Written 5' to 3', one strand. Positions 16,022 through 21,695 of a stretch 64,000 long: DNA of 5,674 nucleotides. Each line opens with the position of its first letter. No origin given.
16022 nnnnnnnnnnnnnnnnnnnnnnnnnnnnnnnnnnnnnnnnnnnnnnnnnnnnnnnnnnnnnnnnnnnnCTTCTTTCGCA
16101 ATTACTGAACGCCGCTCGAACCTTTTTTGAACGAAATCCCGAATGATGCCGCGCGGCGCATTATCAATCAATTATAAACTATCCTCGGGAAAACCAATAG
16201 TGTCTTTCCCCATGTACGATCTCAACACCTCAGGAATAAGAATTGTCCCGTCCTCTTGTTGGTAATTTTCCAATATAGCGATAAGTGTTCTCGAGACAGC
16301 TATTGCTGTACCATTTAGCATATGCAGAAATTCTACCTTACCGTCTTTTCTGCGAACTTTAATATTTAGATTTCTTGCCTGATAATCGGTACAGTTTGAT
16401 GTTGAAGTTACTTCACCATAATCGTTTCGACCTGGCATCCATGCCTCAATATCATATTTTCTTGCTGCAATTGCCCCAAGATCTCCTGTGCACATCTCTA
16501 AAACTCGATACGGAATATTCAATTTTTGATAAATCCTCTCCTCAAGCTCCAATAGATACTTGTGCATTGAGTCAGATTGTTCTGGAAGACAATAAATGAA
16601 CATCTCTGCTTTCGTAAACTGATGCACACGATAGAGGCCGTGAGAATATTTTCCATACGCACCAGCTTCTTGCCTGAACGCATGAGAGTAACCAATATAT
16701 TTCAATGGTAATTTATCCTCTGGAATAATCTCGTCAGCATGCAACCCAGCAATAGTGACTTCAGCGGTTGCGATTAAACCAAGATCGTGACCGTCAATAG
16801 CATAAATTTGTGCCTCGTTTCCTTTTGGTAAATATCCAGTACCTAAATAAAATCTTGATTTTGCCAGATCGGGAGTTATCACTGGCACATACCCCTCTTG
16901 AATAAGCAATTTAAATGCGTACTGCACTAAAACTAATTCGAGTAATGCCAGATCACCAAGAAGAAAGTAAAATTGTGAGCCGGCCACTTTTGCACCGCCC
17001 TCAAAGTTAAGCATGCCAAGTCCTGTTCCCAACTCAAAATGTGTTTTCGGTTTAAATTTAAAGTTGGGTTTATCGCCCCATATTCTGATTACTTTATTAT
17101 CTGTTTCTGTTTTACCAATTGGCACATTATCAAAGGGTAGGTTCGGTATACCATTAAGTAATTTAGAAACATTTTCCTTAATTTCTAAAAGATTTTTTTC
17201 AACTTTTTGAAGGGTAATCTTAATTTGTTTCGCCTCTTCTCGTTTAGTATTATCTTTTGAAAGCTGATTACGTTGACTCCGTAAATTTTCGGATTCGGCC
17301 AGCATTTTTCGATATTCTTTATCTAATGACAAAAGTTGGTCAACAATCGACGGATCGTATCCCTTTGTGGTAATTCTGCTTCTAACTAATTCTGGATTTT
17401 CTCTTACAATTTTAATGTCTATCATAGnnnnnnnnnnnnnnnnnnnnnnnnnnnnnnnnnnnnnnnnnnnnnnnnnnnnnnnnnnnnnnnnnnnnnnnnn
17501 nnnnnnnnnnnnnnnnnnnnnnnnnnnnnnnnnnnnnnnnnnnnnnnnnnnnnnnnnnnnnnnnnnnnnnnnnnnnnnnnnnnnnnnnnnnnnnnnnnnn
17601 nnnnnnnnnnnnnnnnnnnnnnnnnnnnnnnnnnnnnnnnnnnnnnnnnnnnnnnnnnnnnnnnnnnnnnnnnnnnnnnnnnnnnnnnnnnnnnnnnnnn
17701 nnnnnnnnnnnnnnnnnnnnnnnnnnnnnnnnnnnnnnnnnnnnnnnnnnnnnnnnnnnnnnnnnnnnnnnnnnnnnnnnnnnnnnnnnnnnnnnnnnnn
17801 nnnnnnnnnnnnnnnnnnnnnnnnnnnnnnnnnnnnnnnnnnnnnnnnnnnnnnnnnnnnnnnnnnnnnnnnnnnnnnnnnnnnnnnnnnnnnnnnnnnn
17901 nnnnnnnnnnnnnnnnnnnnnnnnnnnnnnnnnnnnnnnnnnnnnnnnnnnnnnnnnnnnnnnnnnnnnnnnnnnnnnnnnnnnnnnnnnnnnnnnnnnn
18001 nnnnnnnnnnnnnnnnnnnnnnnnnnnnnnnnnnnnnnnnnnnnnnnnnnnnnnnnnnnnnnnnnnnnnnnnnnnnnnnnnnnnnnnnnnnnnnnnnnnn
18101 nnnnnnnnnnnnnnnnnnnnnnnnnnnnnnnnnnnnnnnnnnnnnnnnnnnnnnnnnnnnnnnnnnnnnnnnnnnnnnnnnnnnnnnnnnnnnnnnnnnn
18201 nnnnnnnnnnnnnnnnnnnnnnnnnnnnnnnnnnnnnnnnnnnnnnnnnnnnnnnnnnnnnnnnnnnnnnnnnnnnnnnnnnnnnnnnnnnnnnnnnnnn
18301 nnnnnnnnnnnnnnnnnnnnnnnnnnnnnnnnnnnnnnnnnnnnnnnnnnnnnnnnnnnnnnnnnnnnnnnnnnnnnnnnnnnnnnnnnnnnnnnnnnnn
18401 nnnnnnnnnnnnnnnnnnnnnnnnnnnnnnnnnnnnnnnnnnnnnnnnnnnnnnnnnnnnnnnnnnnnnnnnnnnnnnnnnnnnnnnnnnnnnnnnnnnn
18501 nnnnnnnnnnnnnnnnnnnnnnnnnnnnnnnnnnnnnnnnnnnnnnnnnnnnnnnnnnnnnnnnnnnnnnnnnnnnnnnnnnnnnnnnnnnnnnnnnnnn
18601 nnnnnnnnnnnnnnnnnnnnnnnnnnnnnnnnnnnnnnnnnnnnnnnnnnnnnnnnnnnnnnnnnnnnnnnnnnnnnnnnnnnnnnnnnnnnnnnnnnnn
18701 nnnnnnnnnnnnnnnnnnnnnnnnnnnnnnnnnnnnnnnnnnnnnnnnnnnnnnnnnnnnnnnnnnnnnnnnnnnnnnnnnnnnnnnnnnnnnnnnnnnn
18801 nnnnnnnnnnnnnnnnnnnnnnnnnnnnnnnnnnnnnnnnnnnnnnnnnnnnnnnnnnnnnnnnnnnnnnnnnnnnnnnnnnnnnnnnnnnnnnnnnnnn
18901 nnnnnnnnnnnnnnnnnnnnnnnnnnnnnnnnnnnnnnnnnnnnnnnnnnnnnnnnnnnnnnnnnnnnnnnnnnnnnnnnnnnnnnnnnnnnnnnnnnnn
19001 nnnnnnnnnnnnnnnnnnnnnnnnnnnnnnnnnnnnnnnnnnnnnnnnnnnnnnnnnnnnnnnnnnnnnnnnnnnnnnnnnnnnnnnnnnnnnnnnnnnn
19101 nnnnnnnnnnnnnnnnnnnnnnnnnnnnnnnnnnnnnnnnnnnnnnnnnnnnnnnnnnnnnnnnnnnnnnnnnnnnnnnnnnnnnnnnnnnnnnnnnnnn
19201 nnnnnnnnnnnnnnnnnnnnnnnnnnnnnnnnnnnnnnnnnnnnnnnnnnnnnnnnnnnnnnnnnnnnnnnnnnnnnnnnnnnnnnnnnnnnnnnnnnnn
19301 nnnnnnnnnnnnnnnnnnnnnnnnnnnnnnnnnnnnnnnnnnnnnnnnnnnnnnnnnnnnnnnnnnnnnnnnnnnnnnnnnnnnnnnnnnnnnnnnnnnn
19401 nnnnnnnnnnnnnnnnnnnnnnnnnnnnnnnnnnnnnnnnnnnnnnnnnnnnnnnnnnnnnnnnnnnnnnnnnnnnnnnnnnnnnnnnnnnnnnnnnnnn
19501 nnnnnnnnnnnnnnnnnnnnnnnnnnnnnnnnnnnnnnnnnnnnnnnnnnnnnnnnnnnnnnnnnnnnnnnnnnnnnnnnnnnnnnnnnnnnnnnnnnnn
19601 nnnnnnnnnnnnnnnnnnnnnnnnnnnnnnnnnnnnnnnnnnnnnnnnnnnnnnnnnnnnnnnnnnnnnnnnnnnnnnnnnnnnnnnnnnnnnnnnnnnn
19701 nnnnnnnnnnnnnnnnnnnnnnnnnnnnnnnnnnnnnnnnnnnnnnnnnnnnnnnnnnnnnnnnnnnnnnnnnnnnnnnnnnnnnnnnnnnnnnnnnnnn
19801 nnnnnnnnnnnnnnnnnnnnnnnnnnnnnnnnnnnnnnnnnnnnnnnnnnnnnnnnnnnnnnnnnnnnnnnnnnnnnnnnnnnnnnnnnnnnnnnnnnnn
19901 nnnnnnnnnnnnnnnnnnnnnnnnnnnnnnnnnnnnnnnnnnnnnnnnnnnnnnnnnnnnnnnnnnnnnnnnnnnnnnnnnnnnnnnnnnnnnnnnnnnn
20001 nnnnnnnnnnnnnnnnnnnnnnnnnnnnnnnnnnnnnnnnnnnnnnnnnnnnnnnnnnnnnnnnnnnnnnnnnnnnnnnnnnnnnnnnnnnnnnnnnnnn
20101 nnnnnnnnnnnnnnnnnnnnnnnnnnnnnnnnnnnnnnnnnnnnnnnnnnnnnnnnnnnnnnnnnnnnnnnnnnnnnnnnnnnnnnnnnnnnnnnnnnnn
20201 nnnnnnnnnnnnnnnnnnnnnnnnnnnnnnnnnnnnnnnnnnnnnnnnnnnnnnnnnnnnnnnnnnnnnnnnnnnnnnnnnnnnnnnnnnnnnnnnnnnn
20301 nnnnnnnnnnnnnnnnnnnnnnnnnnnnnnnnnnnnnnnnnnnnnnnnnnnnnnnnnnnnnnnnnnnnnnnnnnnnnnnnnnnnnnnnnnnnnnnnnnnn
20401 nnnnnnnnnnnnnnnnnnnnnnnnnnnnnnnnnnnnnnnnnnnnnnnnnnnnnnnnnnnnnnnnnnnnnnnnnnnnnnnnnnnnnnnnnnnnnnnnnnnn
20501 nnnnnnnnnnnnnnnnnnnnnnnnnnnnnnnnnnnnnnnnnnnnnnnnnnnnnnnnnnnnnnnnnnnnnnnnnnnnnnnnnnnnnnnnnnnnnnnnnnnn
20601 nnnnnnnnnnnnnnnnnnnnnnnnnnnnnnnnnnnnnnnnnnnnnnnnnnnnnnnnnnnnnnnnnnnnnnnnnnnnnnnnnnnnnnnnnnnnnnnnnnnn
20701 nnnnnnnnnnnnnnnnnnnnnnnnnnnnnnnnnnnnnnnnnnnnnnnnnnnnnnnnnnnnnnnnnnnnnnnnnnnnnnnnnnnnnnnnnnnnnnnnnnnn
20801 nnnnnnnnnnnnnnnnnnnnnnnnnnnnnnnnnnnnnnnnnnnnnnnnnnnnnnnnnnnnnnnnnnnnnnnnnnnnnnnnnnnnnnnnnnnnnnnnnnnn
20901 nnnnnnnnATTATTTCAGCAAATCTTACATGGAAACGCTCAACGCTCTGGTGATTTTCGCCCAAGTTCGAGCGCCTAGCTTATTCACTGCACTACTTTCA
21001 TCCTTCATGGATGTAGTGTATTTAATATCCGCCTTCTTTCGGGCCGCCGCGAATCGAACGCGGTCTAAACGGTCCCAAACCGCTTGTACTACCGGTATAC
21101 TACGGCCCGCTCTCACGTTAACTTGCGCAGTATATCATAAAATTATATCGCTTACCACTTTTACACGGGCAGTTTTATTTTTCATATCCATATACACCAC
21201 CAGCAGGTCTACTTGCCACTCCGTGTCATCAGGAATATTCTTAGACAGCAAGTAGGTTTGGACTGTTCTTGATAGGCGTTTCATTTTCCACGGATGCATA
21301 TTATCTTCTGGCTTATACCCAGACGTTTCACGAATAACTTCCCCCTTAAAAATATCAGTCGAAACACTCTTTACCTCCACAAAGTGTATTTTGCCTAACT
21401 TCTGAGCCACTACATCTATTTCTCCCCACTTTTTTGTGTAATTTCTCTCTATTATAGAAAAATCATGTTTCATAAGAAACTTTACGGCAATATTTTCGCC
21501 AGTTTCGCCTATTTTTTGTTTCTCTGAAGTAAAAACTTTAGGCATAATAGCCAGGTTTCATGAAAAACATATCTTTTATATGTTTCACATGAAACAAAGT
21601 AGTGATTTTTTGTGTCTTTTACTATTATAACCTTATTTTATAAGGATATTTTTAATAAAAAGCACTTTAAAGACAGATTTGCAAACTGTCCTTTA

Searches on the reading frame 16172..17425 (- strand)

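Call 15: search_protein_families(library=pfam, proteins=[window:16172-17425:-], max_evalue=0.00001)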
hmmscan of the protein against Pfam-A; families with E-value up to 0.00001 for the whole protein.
window:16172-17425:- (417 aa): 2 families
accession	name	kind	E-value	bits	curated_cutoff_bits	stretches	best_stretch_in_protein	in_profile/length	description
PF00587.30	tRNA-synt_2b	-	1.5e-41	142.8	29.3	1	212-388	8-179/179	tRNA synthetase class II core domain (G, H, P, S and T)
PF02403.27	Seryl_tRNA_N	-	1.3e-19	70.8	28.2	1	1-97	1-108/108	Seryl-tRNA synthetase N-terminal domain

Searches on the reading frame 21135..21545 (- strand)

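Call 15: search_protein_families(library=pfam, proteins=[window:21135-21545:-], max_evalue=0.00001)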
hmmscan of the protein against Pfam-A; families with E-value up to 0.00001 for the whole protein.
window:21135-21545:- (136 aa): 1 family
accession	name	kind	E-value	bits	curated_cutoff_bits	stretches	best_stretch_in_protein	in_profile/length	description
PF02021.23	UPF0102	-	2.9e-17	63.2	23.6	1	16-116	1-79/80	Uncharacterised protein family UPF0102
